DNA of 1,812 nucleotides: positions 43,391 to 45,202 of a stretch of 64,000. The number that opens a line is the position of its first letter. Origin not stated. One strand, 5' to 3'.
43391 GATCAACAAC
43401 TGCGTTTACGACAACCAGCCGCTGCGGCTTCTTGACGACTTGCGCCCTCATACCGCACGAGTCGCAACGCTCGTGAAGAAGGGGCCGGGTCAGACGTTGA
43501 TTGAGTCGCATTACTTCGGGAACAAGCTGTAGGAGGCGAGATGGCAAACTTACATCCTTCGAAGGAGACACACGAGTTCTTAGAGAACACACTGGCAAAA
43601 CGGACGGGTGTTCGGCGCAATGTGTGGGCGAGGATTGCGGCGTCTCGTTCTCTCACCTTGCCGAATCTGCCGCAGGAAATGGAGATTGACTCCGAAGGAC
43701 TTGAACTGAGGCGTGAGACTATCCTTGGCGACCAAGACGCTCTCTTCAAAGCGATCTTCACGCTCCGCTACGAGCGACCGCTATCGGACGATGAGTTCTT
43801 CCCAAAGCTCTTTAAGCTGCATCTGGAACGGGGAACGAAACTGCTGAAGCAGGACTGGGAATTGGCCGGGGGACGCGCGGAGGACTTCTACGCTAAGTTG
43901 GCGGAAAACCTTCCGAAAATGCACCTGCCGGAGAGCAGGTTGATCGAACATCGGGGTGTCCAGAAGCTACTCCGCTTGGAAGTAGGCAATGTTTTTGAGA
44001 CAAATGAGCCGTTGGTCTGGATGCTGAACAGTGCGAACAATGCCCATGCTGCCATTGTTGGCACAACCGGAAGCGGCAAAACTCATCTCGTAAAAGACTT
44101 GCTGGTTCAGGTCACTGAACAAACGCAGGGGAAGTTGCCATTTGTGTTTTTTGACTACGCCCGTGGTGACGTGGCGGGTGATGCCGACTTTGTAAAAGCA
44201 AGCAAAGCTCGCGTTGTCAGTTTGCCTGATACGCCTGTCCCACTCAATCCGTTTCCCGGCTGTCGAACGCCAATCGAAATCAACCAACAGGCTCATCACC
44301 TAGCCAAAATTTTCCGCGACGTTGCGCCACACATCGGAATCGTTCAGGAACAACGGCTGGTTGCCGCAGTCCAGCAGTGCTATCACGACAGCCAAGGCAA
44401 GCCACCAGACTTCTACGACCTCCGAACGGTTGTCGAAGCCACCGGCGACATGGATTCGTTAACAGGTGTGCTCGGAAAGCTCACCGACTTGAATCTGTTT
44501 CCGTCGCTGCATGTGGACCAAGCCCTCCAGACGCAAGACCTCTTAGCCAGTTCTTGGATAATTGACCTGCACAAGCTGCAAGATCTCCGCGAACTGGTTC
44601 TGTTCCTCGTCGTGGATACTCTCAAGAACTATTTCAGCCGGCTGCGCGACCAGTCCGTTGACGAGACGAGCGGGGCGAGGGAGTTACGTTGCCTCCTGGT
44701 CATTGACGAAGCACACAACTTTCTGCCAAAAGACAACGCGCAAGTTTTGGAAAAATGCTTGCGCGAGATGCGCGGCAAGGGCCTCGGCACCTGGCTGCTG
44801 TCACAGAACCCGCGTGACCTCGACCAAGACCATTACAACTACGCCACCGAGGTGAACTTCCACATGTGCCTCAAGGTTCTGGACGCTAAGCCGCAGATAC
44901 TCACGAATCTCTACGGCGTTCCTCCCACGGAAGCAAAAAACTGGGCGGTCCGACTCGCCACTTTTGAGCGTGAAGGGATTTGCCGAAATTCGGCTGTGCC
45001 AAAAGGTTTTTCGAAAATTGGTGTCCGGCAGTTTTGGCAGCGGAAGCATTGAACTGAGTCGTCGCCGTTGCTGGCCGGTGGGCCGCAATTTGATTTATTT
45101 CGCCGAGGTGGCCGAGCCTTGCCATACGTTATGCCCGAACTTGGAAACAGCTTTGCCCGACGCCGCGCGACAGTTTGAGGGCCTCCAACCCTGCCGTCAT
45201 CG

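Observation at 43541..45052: DndE-like DNA-binding domain fused to a HerA/FtsK-type hexameric-translocase ATPase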

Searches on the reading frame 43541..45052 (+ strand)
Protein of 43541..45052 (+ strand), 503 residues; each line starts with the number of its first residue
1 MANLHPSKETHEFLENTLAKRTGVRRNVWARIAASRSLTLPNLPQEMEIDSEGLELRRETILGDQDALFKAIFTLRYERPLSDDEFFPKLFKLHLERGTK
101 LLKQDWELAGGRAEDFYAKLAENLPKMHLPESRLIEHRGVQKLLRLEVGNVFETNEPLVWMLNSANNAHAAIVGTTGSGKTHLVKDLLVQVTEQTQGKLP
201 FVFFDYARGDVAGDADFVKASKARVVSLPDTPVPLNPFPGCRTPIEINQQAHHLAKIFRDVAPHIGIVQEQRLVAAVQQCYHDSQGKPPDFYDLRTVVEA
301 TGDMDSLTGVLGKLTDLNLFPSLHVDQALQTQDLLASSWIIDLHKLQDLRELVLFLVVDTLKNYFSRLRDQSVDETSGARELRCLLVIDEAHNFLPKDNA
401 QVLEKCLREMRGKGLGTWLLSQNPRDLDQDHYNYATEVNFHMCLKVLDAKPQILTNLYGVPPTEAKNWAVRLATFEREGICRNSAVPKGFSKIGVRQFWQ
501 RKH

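Call 3: search_protein_families(library=pfam, proteins=[window:43541-45052:+], max_evalue=0.01)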
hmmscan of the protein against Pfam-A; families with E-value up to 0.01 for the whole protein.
window:43541-45052:+ (503 aa): 11 families
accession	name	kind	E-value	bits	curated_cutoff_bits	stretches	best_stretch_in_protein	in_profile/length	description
PF08870.17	DndE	-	3.7e-16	59.8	25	1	7-107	5-108/111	DNA sulphur modification protein DndE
PF13401.12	AAA_22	-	4e-08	34.1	27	1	361-419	62-120/130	AAA domain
PF01935.23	DUF87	-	3e-06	27.9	23.2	1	147-205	2-59/220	Helicase HerA, central domain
PF05872.18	HerA_C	-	5.3e-06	25.8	22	1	385-430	260-308/502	Helicase HerA-like C-terminal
PF10412.15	TrwB_AAD_bind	-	1.8e-05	24.3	20.5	1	163-196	11-44/387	Type IV secretion-system coupling protein DNA-binding domain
PF01580.24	FtsK_SpoIIIE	-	7.4e-05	22.7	24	1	144-208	18-81/221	FtsK/SpoIIIE family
PF00270.35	DEAD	-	0.00013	22.1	26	0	374-411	110-146/167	DEAD/DEAH box helicase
PF12846.13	AAA_10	-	0.00017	21.2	27.5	0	165-192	19-46/362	AAA-like domain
PF04851.21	ResIII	-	0.00028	21.3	22.5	0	165-202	21-57/164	Type III restriction enzyme, res subunit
PF05729.18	NACHT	-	0.0035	17.6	26.7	1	171-204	4-39/167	NACHT domain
PF25326.1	ARM_SRB8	-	0.0053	16.7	27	0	242-316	30-111/193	SRB8 ARM-like domain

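Call 4: search_protein_families(library=ncbifam, proteins=[window:43541-45052:+], max_evalue=0.01)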
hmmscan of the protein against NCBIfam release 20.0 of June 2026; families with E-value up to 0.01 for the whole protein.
window:43541-45052:+ (503 aa): 14 families
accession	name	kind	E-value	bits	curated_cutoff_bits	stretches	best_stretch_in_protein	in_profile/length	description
NF041017.1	DNA_import_CedB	equivalog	5.5e-14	51.7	700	1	148-431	256-523/590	DNA import protein CedB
TIGR03184.1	DNA_S_dndE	equivalog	2.4e-13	50.4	71.85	1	10-104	7-103/104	DNA sulfur modification protein DndE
NF053655.1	CedD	equivalog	6.6e-11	41.5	600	1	329-429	374-465/527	DNA-translocating ATPase CedD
NF045975.1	VirB4_plasma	equivalog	2.4e-09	35.5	590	1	348-430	731-810/894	Mbov_0397 family ICE element conjugal transfer ATPase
TIGR00929.1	VirB4_CagE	subfamily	1.9e-06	26.4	643.1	1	166-301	432-563/792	VirB4 family type IV secretion/conjugal transfer ATPase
NF040937.1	HerA_Thermprot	equivalog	3.4e-06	25.7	800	1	376-433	344-404/487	DNA double-strand break repair helicase HerA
NF042944.1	HerA_antiphage_2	equivalog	1.4e-05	24.1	850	0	167-198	136-167/576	anti-phage-associated helicase HerA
NF040819.1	helicase_HerA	equivalog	9.7e-05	21.1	970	1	372-450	392-471/561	DNA double-strand break repair helicase HerA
TIGR03743.1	SXT_TraD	subfamily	0.00014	20.4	366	1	153-194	161-202/636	conjugative transfer system coupling protein TraD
TIGR03925.1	T7SS_EccC_b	equivalog_domain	0.00052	18.4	346.55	1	124-209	322-404/564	type VII secretion protein EccCb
NF042943.1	HerA_antiphage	equivalog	0.001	17.8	800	0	142-205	131-192/566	anti-phage-associated helicase HerA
NF010278.0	PRK13721.1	subfamily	0.0013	16.6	1177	0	164-194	476-506/874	type IV secretion system protein TraC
TIGR03924.1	T7SS_EccC_a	equivalog_domain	0.0047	15.7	509.15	1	168-209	451-493/673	type VII secretion protein EccCa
NF000355.4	ribo_prot_ABC_F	equivalog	0.0085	15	380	0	166-193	27-365/499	ribosomal protection-like ABC-F family protein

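Call 5: search_protein_families(library=padloc, proteins=[window:43541-45052:+], max_evalue=0.01)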
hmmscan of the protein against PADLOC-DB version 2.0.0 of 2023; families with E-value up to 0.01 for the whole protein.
window:43541-45052:+ (503 aa): 20 families
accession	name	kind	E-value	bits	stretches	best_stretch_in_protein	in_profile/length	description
PDLC02684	DndH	-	3.4e-31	105.7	1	141-452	1338-1666/1715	DndH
PDLC02685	DndH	-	8.9e-25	84.6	1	136-459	1303-1636/1678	DndH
PDLC02682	DndH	-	8.1e-18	61.2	1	143-423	1310-1606/1686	DndH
PDLC02679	DndH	-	5.7e-16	55.1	1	146-435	1335-1642/1711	DndH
PDLC04140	mad8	-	1.6e-15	55.5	1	163-448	23-255/314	mads_8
PDLC02681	DndH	-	5.4e-14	48.7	1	154-434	1266-1562/1631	DndH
PDLC02669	DndE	-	9.7e-12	42.8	1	16-102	19-106/128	DndE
PDLC04105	HerA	-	1.4e-10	38.4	2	146-197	144-196/576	-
PDLC01055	HerA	-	2.5e-09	34.5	1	144-205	137-194/532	Type III coevolved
PDLC02671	DndE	-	2.9e-08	32.4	1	6-106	8-106/111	DndE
PDLC04103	HerA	-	8.4e-07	25.7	1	168-196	173-201/579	-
PDLC02188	HerA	-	5.4e-06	23.5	1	166-198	143-175/578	-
PDLC02683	DndH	-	2.5e-05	20.3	1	356-438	1241-1323/1389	DndH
PDLC04102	HerA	-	9.5e-05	18.9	1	160-196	168-204/654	-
PDLC04100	HerA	-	0.00025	17.8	1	141-198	137-194/580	-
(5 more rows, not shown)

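Call 8: find_homologous_proteins(query=window:43541-45049:+, max_evalue=0.00001)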
Query window:43541-45049:+ (503 aa): 35 proteins with E <= 0.00001 among 8000 candidates.
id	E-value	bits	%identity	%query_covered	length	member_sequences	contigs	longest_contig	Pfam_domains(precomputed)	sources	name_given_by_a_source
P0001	0.0e+0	1025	88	100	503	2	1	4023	PF10412.16,PF01935.24,PF05872.19,PF13401.13,PF08870.18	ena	-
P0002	1.4e-281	953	79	100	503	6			PF01935.24,PF05872.19,PF13401.13,PF01580.25,PF08870.18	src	-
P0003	1.7e-279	946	83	100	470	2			PF10412.16,PF01935.24,PF05872.19,PF13401.13,PF08870.18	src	-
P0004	2.1e-274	929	78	100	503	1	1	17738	PF10412.16,PF01935.24,PF05872.19,PF13401.13,PF08870.18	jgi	jgi:DNA sulfur modification protein DndE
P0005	9.2e-273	923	78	100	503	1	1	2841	PF01935.24,PF05872.19,PF13401.13,PF08870.18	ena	-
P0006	3.1e-272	922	78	100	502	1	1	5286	PF10412.16,PF01935.24,PF05872.19,PF13401.13,PF01580.25,PF08870.18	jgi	jgi:DNA sulfur modification protein DndE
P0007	2.1e-271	919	77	100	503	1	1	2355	PF10412.16,PF01935.24,PF05872.19,PF13401.13,PF01580.25,PF08870.18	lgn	-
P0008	3.4e-269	912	76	100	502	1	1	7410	PF10412.16,PF01935.24,PF05872.19,PF13401.13,PF12846.14,PF08870.18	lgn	-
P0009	1.3e-264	897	76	100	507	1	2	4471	PF10412.16,PF01935.24,PF05872.19,PF13401.13,PF12846.14,PF08870.18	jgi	jgi:DNA sulfur modification protein DndE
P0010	9.5e-262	887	74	100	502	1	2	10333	PF01935.24,PF05872.19,PF13401.13,PF12846.14,PF08870.18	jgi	jgi:DNA sulfur modification protein DndE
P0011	7.0e-251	851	71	100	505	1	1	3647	PF10412.16,PF01935.24,PF05872.19,PF13401.13,PF08870.18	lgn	-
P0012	6.8e-238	808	69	100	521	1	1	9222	PF10412.16,PF01935.24,PF05872.19,PF13401.13,PF01580.25,PF08870.18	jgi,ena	-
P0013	4.7e-219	746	65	100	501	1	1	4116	PF10412.16,PF01935.24,PF05872.19,PF13401.13,PF08870.18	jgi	jgi:DNA sulfur modification protein DndE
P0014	1.3e-214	732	64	100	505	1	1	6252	PF10412.16,PF01935.24,PF05872.19,PF13401.13,PF01580.25,PF08870.18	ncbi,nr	ncbi:MAG TPA: DndE family protein [Verrucomicrobiae bacterium]|nr:DndE family protein [Verrucomicrob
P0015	1.9e-212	724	63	100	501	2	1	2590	PF10412.16,PF00270.36,PF01935.24,PF05872.19,PF13401.13,PF01580.25,PF08870.18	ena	-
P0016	4.1e-210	717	63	100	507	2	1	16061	PF10412.16,PF01935.24,PF05872.19,PF13401.13,PF01580.25,PF08870.18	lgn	-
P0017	2.9e-208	711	62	100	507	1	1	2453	PF10412.16,PF01935.24,PF05872.19,PF13401.13,PF12846.14,PF01580.25,PF08870.18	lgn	-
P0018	4.3e-204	697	60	100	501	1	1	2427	PF10412.16,PF05872.19,PF13401.13,PF08870.18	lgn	-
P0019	4.4e-204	697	62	100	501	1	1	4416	PF10412.16,PF01935.24,PF05872.19,PF13401.13,PF08870.18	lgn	-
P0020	1.1e-202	692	62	100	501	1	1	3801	PF10412.16,PF01935.24,PF05872.19,PF13401.13,PF12846.14,PF08870.18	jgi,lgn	jgi:DNA sulfur modification protein DndE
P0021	6.7e-200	683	60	100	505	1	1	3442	PF10412.16,PF01935.24,PF05872.19,PF13401.13,PF12846.14,PF01580.25,PF08870.18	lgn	-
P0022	1.4e-198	679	59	99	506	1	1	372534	PF10412.16,PF01935.24,PF05872.19,PF13401.13,PF12846.14,PF01580.25,PF08870.18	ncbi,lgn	-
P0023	3.3e-197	674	62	97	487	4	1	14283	PF01935.24,PF05872.19,PF13401.13,PF08870.18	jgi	jgi:DNA sulfur modification protein DndE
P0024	7.3e-197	673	62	96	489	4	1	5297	PF10412.16,PF01935.24,PF05872.19,PF13401.13,PF08870.18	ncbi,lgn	-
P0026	4.7e-194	664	59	100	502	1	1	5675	PF10412.16,PF00270.36,PF01935.24,PF05872.19,PF13401.13,PF01580.25,PF08870.18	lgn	-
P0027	6.5e-187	640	59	92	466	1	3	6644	PF10412.16,PF01935.24,PF05872.19,PF13401.13,PF01580.25,PF08870.18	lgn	-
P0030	3.8e-48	183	30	96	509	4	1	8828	PF10412.16,PF01935.24,PF13401.13,PF08870.18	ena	-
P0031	3.5e-47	179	30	96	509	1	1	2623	PF10412.16,PF01935.24,PF13401.13,PF08870.18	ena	-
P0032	1.2e-41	161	29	99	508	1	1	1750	PF10412.16,PF01935.24,PF12846.14,PF08870.18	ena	-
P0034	1.1e-27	115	28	83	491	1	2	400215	PF13401.13,PF12846.14,PF08870.18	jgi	jgi:DNA sulfur modification protein DndE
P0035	3.3e-24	104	28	87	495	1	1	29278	PF13401.13,PF12846.14,PF08870.18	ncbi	-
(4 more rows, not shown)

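Call 26: search_protein_representatives(protein=window:43541-45049:+)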
Query: 503 residues. Proteins with E-value up to 0.001 (for the whole library): 1005; up to 1e-10: 319; up to 1e-30: 68. The best 150 are listed.
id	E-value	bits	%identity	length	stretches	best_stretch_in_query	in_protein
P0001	0.0e+00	1025.3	88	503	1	1-502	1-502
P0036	4.1e-87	309.4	62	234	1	275-501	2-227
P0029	1.9e-86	307.2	77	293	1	265-440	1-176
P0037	1.8e-83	297.4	75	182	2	1-100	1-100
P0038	3.2e-66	240.5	37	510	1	16-475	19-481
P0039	1.2e-59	218.8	35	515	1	22-483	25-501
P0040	5.9e-58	213.2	33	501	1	5-459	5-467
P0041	1.5e-56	208.5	35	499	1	6-464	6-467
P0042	1.4e-55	205.3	35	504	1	20-499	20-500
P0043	1.5e-55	205.3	35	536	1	18-488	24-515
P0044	1.4e-54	202.1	32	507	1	46-467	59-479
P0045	1.5e-53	198.7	33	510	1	19-476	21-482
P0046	3.4e-53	197.5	32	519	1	52-469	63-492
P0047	4.6e-53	197.1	33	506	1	28-500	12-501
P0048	2.3e-49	184.9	32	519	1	5-475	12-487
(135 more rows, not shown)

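Call 30: find_related_loci(query=A2, collection=genome_contigs, flank=8000)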
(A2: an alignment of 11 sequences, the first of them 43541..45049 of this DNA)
Query A2 (503 aa) in genome_contigs; peptide patterns used: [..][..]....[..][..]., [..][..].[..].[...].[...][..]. (x = any residue, [..] = any of these).
419 stretches matched a pattern; 219 encode a relative of the query (tblastn E <= 1e-3); the best 80 are kept; 80 distinct loci.
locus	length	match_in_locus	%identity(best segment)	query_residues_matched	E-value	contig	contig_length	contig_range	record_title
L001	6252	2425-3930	64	2-502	0e+0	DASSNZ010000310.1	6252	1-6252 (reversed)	MAG TPA_asm: Verrucomicrobiia bacterium isolate SMAG_U1239 k141_1484766, whole genome shotgun sequence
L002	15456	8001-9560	35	2-502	3e-78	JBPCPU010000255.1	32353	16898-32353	MAG: Pyrinomonadaceae bacterium isolate TH_ant_mag_190 S1Ck127_2581913_flag_0_multi_20.9891_len_32353, whole genome shot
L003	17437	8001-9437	35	18-503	7e-78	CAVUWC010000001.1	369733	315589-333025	MAG: uncultured Acidobacteriota bacterium isolate MFD04540.bin.1.71 genome assembly, contig: contig_11032, whole genome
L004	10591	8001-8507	66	333-501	3e-77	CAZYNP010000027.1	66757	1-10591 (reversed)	MAG TPA_asm: uncultured Cytophagia bacterium isolate binchicken_co274_472 genome assembly, contig: NODE_1075_length_6675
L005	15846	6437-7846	35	27-503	2e-74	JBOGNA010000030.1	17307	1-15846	MAG: Candidatus Acidiferrales bacterium isolate TC-B2_maxbin2.bin.27 k127_246114, whole genome shotgun sequence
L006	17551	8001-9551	33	1-500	2e-73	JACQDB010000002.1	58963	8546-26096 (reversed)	MAG: Acidobacteria bacterium isolate NC_groundwater_983_Pr1_S-0.65um_53_22 Montesol18_Sp65_coassembly_scaffold_171346, w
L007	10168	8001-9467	34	31-502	1e-72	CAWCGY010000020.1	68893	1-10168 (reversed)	MAG: uncultured Actinomycetota bacterium isolate MFD01275.bin.2.194 genome assembly, contig: contig_28856, whole genome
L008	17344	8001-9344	35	64-502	3e-72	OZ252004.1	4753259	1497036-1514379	MAG: Pyrinomonadaceae bacterium isolate 55cb242d-0e91-4f47-a3c8-a26a29971085 genome assembly, chromosome: 1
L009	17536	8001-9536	34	11-502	4e-72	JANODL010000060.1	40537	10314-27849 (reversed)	MAG: Acidobacteriota bacterium isolate VAR_17_metabat_128 VAR_17_k141_3951109, whole genome shotgun sequence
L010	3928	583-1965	32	7-459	2e-71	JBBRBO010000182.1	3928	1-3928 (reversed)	MAG: Desulfomonilales bacterium isolate Co_metawrap_2348 Cmw_2348_k141_15558703_length_3928_cov_10.8408, whole genome sh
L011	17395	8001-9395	35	1-459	6e-71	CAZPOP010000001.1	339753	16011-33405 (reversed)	MAG TPA_asm: uncultured Ignavibacteria bacterium isolate SRP214966_co5_260 genome assembly, contig: NODE_1_length_339753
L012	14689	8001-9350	34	64-502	8e-71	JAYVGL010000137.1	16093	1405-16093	MAG: Pyrinomonadaceae bacterium isolate GL46_Up_metabat_51 GL46_Up_metabat_51_136, whole genome shotgun sequence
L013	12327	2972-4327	34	64-502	7e-71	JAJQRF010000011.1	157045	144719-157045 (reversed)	MAG: Pyrinomonadaceae bacterium isolate cam-2 NODE_486_length_157045_cov_9.853620, whole genome shotgun sequence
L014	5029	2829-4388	32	1-503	1e-70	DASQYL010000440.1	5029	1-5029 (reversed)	MAG TPA_asm: Pyrinomonadaceae bacterium isolate SMAG_U11064 k141_240694, whole genome shotgun sequence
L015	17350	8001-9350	33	64-500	9e-69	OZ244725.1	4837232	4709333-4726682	MAG: Pyrinomonadaceae bacterium isolate 7651e387-dc64-44e5-bcba-2ed70fff98b0 genome assembly, chromosome: 1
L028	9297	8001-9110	35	143-502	4e-61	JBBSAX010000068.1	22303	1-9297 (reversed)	MAG: Pyrinomonadales bacterium isolate La6_metabat2.050 La6_metabat2.050_K_722706_L_22303_cov_28.8254, whole genome shot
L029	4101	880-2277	33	21-466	2e-60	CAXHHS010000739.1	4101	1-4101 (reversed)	MAG TPA_asm: uncultured bacterium isolate SRR12479933_metabat2_5 genome assembly, contig: ERZ4874384.2351, whole genome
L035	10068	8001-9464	31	31-502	1e-57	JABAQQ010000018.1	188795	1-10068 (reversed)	MAG: Saprospiraceae bacterium isolate Bin_29 c_000000000357, whole genome shotgun sequence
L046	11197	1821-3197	30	20-467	4e-54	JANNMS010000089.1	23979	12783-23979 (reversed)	MAG: Saprospirales bacterium isolate SOY_35_metabat.246 SOY_35_k141_1808396, whole genome shotgun sequence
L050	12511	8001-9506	29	4-500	8e-53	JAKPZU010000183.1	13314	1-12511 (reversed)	MAG: Bacillota bacterium isolate USCA_maxbin.164 k141_670026, whole genome shotgun sequence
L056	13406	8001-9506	28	4-500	4e-52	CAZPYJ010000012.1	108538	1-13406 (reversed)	MAG TPA_asm: uncultured Lentimicrobiaceae bacterium isolate SRP241326_co4_23 genome assembly, contig: NODE_298_length_10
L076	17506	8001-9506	29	4-500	9e-50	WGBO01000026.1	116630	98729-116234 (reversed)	MAG: Gammaproteobacteria bacterium isolate S144_26 k151_23274, whole genome shotgun sequence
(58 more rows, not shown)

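Call 32: find_homologous_proteins(query=A1, max_evalue=1e-10)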
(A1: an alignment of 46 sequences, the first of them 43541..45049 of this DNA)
Query A1 (46 sequences) (503 aa, profile of the alignment): 65 proteins with E <= 1e-10 among 8000 candidates.
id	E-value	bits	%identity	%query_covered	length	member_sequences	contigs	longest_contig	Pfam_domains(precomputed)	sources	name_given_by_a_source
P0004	4.2e-171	588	78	100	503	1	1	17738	PF10412.16,PF01935.24,PF05872.19,PF13401.13,PF08870.18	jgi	jgi:DNA sulfur modification protein DndE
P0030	9.1e-170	583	30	96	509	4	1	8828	PF10412.16,PF01935.24,PF13401.13,PF08870.18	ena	-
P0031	4.2e-166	571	30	96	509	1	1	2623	PF10412.16,PF01935.24,PF13401.13,PF08870.18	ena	-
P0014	8.3e-166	570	64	100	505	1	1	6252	PF10412.16,PF01935.24,PF05872.19,PF13401.13,PF01580.25,PF08870.18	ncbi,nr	ncbi:MAG TPA: DndE family protein [Verrucomicrobiae bacterium]|nr:DndE family protein [Verrucomicrob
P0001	2.0e-163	563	88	100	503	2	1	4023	PF10412.16,PF01935.24,PF05872.19,PF13401.13,PF08870.18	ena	-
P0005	2.4e-163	562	78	100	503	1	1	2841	PF01935.24,PF05872.19,PF13401.13,PF08870.18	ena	-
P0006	3.6e-163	562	78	100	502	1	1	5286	PF10412.16,PF01935.24,PF05872.19,PF13401.13,PF01580.25,PF08870.18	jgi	jgi:DNA sulfur modification protein DndE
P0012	4.7e-163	561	69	100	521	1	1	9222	PF10412.16,PF01935.24,PF05872.19,PF13401.13,PF01580.25,PF08870.18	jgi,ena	-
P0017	1.2e-162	560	62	100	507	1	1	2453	PF10412.16,PF01935.24,PF05872.19,PF13401.13,PF12846.14,PF01580.25,PF08870.18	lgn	-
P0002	1.5e-162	560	79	100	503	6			PF01935.24,PF05872.19,PF13401.13,PF01580.25,PF08870.18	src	-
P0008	2.6e-162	559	76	100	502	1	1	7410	PF10412.16,PF01935.24,PF05872.19,PF13401.13,PF12846.14,PF08870.18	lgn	-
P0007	2.9e-162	559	77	100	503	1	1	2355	PF10412.16,PF01935.24,PF05872.19,PF13401.13,PF01580.25,PF08870.18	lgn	-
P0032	4.8e-162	558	29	99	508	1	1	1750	PF10412.16,PF01935.24,PF12846.14,PF08870.18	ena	-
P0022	4.3e-161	555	59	99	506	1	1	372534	PF10412.16,PF01935.24,PF05872.19,PF13401.13,PF12846.14,PF01580.25,PF08870.18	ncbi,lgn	-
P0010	1.5e-160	553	74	100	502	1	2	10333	PF01935.24,PF05872.19,PF13401.13,PF12846.14,PF08870.18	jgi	jgi:DNA sulfur modification protein DndE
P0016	4.7e-159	548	63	100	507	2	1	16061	PF10412.16,PF01935.24,PF05872.19,PF13401.13,PF01580.25,PF08870.18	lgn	-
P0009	1.9e-158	546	76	100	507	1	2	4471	PF10412.16,PF01935.24,PF05872.19,PF13401.13,PF12846.14,PF08870.18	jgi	jgi:DNA sulfur modification protein DndE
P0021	3.4e-158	545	60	100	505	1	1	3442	PF10412.16,PF01935.24,PF05872.19,PF13401.13,PF12846.14,PF01580.25,PF08870.18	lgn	-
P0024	5.3e-156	538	62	96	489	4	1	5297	PF10412.16,PF01935.24,PF05872.19,PF13401.13,PF08870.18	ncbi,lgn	-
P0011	1.1e-155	537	71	100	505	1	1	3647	PF10412.16,PF01935.24,PF05872.19,PF13401.13,PF08870.18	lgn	-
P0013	7.0e-155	534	65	100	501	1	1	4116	PF10412.16,PF01935.24,PF05872.19,PF13401.13,PF08870.18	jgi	jgi:DNA sulfur modification protein DndE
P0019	2.3e-151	523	62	100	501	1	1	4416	PF10412.16,PF01935.24,PF05872.19,PF13401.13,PF08870.18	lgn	-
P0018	2.9e-151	522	60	100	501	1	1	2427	PF10412.16,PF05872.19,PF13401.13,PF08870.18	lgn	-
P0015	3.1e-150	519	63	100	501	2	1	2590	PF10412.16,PF00270.36,PF01935.24,PF05872.19,PF13401.13,PF01580.25,PF08870.18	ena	-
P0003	3.4e-150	519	83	100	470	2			PF10412.16,PF01935.24,PF05872.19,PF13401.13,PF08870.18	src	-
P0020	4.1e-148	512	62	100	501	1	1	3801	PF10412.16,PF01935.24,PF05872.19,PF13401.13,PF12846.14,PF08870.18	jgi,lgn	jgi:DNA sulfur modification protein DndE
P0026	3.2e-147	509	59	100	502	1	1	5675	PF10412.16,PF00270.36,PF01935.24,PF05872.19,PF13401.13,PF01580.25,PF08870.18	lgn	-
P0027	4.1e-145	502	59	92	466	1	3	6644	PF10412.16,PF01935.24,PF05872.19,PF13401.13,PF01580.25,PF08870.18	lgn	-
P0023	7.5e-142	491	62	97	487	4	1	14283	PF01935.24,PF05872.19,PF13401.13,PF08870.18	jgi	jgi:DNA sulfur modification protein DndE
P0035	8.6e-108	379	28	87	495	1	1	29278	PF13401.13,PF12846.14,PF08870.18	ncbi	-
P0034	2.0e-106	374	28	83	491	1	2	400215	PF13401.13,PF12846.14,PF08870.18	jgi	jgi:DNA sulfur modification protein DndE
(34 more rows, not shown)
